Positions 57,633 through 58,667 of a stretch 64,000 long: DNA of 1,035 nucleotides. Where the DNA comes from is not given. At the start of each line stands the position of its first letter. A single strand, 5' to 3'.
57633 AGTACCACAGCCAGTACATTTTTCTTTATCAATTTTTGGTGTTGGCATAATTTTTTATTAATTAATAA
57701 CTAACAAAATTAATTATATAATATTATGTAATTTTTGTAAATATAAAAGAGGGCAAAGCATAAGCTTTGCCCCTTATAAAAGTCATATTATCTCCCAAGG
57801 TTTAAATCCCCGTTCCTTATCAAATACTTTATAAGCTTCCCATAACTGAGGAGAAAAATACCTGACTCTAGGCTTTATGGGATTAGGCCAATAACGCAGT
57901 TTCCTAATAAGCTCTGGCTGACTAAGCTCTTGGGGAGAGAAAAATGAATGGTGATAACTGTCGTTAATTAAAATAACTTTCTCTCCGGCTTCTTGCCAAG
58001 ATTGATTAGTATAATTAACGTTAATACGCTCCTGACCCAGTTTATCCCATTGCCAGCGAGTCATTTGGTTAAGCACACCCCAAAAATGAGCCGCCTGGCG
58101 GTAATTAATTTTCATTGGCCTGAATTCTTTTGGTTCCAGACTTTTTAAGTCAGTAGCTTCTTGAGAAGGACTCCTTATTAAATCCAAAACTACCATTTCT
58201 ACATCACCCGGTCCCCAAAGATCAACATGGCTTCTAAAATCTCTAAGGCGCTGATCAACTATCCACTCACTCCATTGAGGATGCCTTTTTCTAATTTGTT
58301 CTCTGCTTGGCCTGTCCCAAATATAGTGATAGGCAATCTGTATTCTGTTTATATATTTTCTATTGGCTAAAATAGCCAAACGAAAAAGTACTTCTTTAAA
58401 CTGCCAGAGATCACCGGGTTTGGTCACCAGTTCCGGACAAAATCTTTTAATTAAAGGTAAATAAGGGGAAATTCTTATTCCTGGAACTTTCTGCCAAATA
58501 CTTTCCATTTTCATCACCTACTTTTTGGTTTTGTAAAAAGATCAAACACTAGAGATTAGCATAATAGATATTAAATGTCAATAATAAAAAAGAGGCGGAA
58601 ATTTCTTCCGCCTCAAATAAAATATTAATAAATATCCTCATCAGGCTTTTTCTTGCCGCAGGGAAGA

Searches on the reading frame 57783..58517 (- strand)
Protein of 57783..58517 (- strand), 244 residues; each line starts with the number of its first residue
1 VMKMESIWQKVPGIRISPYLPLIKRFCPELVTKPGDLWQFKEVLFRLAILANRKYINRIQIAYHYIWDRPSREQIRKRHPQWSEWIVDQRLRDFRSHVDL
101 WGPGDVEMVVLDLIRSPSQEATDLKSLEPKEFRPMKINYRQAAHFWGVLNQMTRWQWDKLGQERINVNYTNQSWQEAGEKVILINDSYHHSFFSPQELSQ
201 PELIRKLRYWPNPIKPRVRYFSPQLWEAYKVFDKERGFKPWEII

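Call 4: search_protein_families(library=pfam, proteins=[window:57783-58517:-], max_evalue=0.1)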
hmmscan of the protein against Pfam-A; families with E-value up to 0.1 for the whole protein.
window:57783-58517:- (244 aa): 0 families

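Call 5: search_protein_families(library=ncbifam, proteins=[window:57783-58517:-], max_evalue=1)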
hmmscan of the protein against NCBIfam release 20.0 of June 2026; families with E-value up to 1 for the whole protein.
window:57783-58517:- (244 aa): 0 families

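Call 11: find_homologous_proteins(query=window:57783-58517:-, max_evalue=0.001)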
Query window:57783-58517:- (244 aa): 7 proteins with E <= 0.001 among 89 candidates.
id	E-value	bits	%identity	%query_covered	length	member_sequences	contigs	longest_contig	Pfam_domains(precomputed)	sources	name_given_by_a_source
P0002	1.2e-163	561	100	99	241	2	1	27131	-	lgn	-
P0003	1.8e-137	475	80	99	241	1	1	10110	-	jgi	-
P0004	9.8e-94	332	58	96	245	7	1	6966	-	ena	-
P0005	3.5e-84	300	53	99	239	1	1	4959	-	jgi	-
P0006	3.7e-76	274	50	97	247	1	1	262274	-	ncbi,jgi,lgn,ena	ncbi:MAG: hypothetical protein WC528_04255 [Patescibacteria group bacterium]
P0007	2.1e-75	272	50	97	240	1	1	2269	-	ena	-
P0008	1.1e-42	164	38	97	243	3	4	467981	-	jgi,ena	jgi:hypothetical protein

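Call 13: find_encoding_contigs(protein=P0003, flank=6000, max_places=3)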
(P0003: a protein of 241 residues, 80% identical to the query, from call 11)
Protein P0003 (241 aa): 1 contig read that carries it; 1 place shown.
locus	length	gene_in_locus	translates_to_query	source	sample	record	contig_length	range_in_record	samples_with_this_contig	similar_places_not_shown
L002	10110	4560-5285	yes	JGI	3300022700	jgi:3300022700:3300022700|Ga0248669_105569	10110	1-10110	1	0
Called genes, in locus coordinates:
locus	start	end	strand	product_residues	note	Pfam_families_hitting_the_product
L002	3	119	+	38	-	?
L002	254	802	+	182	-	PF17013:Acetyltransf_15 (weak), PF13302:Acetyltransf_3, PF13420:Acetyltransf_4, PF00583:Acetyltransf_1, PF13673:Acetyltransf_10, PF13508:Acetyltransf_7, PF08445:FR47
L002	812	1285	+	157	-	PF01988:VIT1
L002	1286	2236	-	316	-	PF03773:ArsP_1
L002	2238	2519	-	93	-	PF01022:HTH_5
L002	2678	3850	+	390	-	PF02310:B12-binding, PF04055:Radical_SAM, PF13282:DUF4070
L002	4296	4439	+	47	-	-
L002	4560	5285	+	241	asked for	-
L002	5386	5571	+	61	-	PF12797:Fer4_2 (weak), PF12838:Fer4_7 (faint), PF00037:Fer4 (weak), PF12837:Fer4_6 (weak), PF13237:Fer4_10 (weak), PF13370:Fer4_13, PF13459:Fer4_15, PF13187:Fer4_9 (weak)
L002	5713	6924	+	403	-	PF00188:CAP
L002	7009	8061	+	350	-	-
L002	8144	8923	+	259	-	PF01323:DSBA, PF13462:Thioredoxin_4, PF01323:DSBA (weak)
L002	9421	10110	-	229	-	?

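Call 14: find_encoding_contigs(protein=P0006, flank=6000, max_places=3)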
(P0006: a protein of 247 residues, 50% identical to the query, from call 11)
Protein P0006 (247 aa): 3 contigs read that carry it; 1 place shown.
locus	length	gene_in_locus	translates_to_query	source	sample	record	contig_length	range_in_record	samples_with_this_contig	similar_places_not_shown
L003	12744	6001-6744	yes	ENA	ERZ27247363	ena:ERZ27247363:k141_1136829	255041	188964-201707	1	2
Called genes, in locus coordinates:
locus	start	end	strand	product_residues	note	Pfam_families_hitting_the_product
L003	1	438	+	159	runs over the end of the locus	PF01988:VIT1 (weak)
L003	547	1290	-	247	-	-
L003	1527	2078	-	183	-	PF13302:Acetyltransf_3, PF13420:Acetyltransf_4, PF00583:Acetyltransf_1, PF13673:Acetyltransf_10, PF13508:Acetyltransf_7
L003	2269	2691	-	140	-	-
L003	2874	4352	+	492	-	PF02310:B12-binding, PF04055:Radical_SAM, PF13282:DUF4070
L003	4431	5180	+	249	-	PF02535:Zip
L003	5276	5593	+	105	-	PF01740:STAS, PF13466:STAS_2 (weak)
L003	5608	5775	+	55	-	-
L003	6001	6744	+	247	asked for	-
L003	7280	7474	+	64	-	PF12838:Fer4_7 (weak), PF12797:Fer4_2, PF00037:Fer4, PF12837:Fer4_6, PF13237:Fer4_10 (weak), PF13459:Fer4_15, PF13370:Fer4_13, PF12800:Fer4_4 (weak), +1 more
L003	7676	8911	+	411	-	PF00188:CAP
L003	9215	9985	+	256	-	PF13462:Thioredoxin_4, PF13098:Thioredoxin_2 (faint), PF01323:DSBA, PF13462:Thioredoxin_4, PF01323:DSBA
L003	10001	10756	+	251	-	PF01790:LGT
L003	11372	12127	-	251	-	PF05175:MTS (weak), PF01209:Ubie_methyltran (weak), PF13489:Methyltransf_23 (weak), PF13847:Methyltransf_31, PF08241:Methyltransf_11, PF08242:Methyltransf_12, PF13649:Methyltransf_25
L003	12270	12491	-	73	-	-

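Call 15: find_encoding_contigs(protein=P0008, flank=6000, max_places=4)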
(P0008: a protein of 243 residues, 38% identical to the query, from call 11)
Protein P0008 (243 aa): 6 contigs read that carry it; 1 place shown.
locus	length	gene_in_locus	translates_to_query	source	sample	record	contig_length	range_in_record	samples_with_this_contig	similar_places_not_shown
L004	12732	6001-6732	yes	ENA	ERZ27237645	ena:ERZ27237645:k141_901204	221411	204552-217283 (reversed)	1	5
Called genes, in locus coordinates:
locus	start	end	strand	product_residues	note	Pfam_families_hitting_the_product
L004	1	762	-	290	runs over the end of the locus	PF00149:Metallophos, PF12850:Metallophos_2 (faint)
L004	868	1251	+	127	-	-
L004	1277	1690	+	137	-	-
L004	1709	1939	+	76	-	-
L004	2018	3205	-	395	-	PF00108:Thiolase_N, PF00109:ketoacyl-synt (weak), PF02803:Thiolase_C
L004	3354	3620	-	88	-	PF00313:CSD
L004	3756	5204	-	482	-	PF12704:MacB_PCD, PF02687:FtsX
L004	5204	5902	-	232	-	PF02463:SMC_N (faint), PF00005:ABC_tran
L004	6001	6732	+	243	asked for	-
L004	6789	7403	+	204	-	-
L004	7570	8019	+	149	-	PF02681:DUF212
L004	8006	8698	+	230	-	PF20108:DUF6498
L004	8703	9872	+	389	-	PF07690:MFS_1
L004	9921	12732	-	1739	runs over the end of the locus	PF00041:fn3 (faint), PF16656:Pur_ac_phosph_N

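Call 41: search_protein_families(library=phrogs, proteins=[window:57786-58508:-], max_evalue=1)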
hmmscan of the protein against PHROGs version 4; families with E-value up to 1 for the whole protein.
window:57786-58508:- (241 aa): 1 family
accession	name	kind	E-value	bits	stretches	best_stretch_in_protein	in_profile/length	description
phrog_29789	-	unknown function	0.057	14.4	1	36-56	6-26/46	-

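Call 42: search_solved_structures(query=A1, max_evalue=10)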
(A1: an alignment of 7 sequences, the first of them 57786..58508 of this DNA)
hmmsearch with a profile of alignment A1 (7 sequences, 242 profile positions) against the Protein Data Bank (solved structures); distinct sequences matched with E-value up to 10: 2.
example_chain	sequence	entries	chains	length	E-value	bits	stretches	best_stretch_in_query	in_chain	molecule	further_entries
3b0c_T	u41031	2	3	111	0.25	13.8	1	59-139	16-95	Centromere protein T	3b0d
3vh5_T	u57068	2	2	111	0.29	13.6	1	59-139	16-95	CENP-T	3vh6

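Call 46: predict_structure(alignment_id=A1)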
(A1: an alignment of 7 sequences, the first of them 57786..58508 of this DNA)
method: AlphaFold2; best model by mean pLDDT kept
length: 241 residues; sequences in the alignment: 7
mean_pLDDT: 71.6   pTM: 0.74
mean pLDDT of the five models: 71.6, 69.6, 69.6, 61.2, 47.6
residues with pLDDT >= 90: 25; 70-90: 121; 50-70: 48; < 50: 47
segments of 3 or more residues with pLDDT < 50: 138-160, 184-192, 228-241
pLDDT, mean of each block of 10 residues (from residue 1): 73 91 84 78 80 87 85 85 86 72 80 79 88 67 42 39 75 81 49 56 67 81 53 43 39
secondary structure, 60 per line:
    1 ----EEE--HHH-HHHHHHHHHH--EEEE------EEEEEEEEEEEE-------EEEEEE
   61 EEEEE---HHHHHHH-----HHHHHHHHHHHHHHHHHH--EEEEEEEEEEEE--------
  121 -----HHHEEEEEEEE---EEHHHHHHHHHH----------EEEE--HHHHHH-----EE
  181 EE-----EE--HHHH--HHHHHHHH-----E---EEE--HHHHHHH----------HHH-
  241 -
elements in order: E5-7 H14-23 E26-29 E36-47 E55-65 H69-75 H81-98 E101-112 E129-136 H142-151 E162-165 H168-173 E179-182 H192-195 H198-205 E215-217 H220-226

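Call 68: find_related_loci(query=A1, collection=metagenome_contigs, flank=8000)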
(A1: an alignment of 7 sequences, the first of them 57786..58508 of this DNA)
Query A1 (241 aa) in metagenome_contigs; peptide patterns used: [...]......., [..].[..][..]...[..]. (x = any residue, [..] = any of these).
68 stretches matched a pattern; 11 encode a relative of the query (tblastn E <= 1e-3); 11 distinct loci.
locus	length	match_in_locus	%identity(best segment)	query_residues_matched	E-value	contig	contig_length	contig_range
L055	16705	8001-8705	50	5-240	4e-79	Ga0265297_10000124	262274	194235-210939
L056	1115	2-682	46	9-240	7e-81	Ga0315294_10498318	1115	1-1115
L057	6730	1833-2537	38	3-241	2e-55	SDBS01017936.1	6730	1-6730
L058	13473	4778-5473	40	5-240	2e-52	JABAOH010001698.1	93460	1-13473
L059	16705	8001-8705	38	5-240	2e-47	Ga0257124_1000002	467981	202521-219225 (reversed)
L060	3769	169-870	36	2-239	5e-45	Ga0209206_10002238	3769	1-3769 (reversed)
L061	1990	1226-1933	34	1-240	3e-45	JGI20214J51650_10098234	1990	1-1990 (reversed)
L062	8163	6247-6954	34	1-240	6e-44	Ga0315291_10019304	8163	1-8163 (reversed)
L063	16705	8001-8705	38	5-240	2e-47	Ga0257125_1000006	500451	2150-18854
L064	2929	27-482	42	89-240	3e-38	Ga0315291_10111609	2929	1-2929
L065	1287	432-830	31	5-153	2e-14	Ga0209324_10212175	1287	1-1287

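Call 79: fold_search(model_id=the predicted structure, library=pdb)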
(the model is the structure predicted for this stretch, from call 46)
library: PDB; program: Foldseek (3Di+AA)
matches with E <= 10: 152; with E <= 0.001: 0
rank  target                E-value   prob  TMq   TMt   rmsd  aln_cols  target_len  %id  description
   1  1g6q_2                3.6e-01  0.03  0.13  0.11  19.4       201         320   12  CRYSTAL STRUCTURE OF YEAST ARGININE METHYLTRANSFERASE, HMT1 (released 2000-12-06)
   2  1g6q_5                4.1e-01  0.02  0.10  0.08  18.6       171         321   12  CRYSTAL STRUCTURE OF YEAST ARGININE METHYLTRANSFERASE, HMT1 (released 2000-12-06)
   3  2rfr                  7.5e-01  0.05  0.15  0.21   9.1       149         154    7  Crystal structure of an ntf2-like protein with a cystatin-like fold (saro_3722) from novosphingobium aromaticivorans dsm (released 2007-10-16)
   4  4qpp_A                9.1e-01  0.01  0.07  0.05  17.9       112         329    7  The Crystal Structure of Human HMT1 hnRNP methyltransferase-like protein 6 in complex with compound DS-421 (2-{4-[3-CH (released 2014-08-20)
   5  7sny                  9.6e-01  0.03  0.10  0.13  14.4       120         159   15  2.10A Resolution Structure of NanoBiT Complementation Reporter Large Subunit LgBiT (released 2022-11-16)
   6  9me9                  1.0e+00  0.04  0.13  0.05  21.3       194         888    9  Cryo-EM structure of the magnesium transporter MgtA in an E1-like conformation with bound Mg2+ ions (released 2025-12-10)
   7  1or8_A                1.2e+00  0.01  0.11  0.09  17.6       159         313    8  Structure of the Predominant protein arginine methyltransferase PRMT1 (released 2003-08-26)
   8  8abu_B                1.2e+00  0.06  0.16  0.16   9.6       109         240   10  Crystal structure of NaLdpA mutant H97Q in complex with erythro-DGPD (released 2023-02-01)
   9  1g6q_1                1.4e+00  0.01  0.11  0.09  20.6       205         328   13  CRYSTAL STRUCTURE OF YEAST ARGININE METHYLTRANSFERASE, HMT1 (released 2000-12-06)
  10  8t08_J                1.5e+00  0.02  0.11  0.15  17.3       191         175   12  Preholo-Proteasome from Pre1-1 Pre4-1 Double Mutant (released 2023-09-06)
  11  8abu_C                1.8e+00  0.06  0.16  0.17   9.7       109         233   10  Crystal structure of NaLdpA mutant H97Q in complex with erythro-DGPD (released 2023-02-01)
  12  6omk                  1.9e+00  0.04  0.14  0.09  17.4       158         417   11  Crystal structure of a glycylpeptide N-tetradecanoyltransferase (N-myristoyl transferase, NMT) from Leishmania major Fri (released 2019-05-01)
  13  2ogg                  1.9e+00  0.02  0.10  0.15  18.0       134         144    7  Structure of B. subtilis trehalose repressor (TreR) effector binding domain (released 2007-02-06)
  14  3q7e                  1.9e+00  0.01  0.07  0.06  17.6       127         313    9  Crystal Structure of rat Protein Arginine Methyltransferase 1 (PRMT1)M48L mutant (released 2011-06-22)
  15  8abu_A                2.0e+00  0.05  0.16  0.17   9.5       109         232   10  Crystal structure of NaLdpA mutant H97Q in complex with erythro-DGPD (released 2023-02-01)
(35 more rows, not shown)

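Call 81: search_protein_families(library=padloc, proteins=[window:57786-58508:-], max_evalue=0.01)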
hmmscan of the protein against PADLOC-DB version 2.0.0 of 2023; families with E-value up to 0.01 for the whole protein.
window:57786-58508:- (241 aa): 0 families
